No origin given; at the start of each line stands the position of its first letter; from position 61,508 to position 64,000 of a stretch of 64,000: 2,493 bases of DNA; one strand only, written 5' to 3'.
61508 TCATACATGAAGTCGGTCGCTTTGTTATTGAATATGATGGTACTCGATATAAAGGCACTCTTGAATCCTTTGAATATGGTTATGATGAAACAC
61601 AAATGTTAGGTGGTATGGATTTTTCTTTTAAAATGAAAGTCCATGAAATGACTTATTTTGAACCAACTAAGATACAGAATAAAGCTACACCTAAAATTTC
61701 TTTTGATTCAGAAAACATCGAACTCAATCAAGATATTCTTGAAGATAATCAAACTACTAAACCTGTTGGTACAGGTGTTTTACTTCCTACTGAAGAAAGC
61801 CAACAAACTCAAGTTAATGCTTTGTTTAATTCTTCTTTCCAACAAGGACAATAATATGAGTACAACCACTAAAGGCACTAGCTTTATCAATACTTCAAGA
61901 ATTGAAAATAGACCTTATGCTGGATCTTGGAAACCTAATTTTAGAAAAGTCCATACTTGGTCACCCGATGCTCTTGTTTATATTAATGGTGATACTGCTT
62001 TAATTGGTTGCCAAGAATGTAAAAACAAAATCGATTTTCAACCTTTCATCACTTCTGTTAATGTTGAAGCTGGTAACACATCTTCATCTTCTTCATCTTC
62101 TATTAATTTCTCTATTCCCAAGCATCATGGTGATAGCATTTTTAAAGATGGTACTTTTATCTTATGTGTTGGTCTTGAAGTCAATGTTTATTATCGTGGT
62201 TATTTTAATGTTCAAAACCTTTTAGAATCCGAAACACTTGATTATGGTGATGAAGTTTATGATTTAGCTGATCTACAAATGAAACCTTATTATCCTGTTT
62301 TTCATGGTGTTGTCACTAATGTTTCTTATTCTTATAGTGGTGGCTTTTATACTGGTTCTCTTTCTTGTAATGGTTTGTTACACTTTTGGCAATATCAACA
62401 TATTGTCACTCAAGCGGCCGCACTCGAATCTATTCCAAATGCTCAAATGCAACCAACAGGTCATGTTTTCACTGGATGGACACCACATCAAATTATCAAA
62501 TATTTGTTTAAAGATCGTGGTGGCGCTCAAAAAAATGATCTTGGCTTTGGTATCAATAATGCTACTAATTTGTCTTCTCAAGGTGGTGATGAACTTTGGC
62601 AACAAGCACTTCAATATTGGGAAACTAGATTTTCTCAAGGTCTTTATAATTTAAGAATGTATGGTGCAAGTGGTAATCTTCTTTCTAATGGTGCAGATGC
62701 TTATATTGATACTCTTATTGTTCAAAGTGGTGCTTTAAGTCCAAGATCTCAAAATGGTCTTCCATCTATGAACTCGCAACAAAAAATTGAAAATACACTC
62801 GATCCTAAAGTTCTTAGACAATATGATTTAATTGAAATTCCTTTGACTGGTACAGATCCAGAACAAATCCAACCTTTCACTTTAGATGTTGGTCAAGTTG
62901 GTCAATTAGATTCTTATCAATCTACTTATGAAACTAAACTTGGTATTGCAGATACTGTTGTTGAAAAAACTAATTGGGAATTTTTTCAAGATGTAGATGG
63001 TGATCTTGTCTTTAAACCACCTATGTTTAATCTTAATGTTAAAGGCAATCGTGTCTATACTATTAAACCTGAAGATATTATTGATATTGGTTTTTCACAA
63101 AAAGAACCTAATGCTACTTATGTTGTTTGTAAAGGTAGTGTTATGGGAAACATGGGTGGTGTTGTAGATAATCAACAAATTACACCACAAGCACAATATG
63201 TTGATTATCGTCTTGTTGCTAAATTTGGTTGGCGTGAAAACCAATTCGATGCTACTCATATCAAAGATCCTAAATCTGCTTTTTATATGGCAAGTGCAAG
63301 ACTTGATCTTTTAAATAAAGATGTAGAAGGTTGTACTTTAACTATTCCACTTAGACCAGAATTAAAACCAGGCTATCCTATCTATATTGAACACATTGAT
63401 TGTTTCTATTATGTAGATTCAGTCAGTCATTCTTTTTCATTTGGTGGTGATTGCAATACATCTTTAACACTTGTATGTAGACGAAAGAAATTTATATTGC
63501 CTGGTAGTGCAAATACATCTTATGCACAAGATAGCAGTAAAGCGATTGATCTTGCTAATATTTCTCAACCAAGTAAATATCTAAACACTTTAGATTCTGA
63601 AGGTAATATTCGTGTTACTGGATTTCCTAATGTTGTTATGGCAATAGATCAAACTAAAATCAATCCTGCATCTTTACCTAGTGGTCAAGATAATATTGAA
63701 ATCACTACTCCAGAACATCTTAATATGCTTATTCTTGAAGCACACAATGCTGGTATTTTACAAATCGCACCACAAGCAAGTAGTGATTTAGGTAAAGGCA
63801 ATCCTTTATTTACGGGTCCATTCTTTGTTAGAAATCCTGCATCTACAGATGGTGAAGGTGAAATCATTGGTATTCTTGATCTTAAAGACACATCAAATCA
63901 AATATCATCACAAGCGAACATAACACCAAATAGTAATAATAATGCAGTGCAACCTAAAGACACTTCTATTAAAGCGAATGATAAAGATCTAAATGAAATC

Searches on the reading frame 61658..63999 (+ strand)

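Call 13: search_protein_families(library=phrogs, proteins=[window:61658-63999:+], max_evalue=0.001)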
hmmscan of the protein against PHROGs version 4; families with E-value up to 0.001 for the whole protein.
window:61658-63999:+ (780 aa): 2 families
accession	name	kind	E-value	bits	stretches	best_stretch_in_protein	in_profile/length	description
phrog_52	-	tail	0.00017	21.5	1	537-608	438-514/677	tail protein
phrog_196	-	tail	0.00048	19.8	0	535-620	304-373/536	baseplate hub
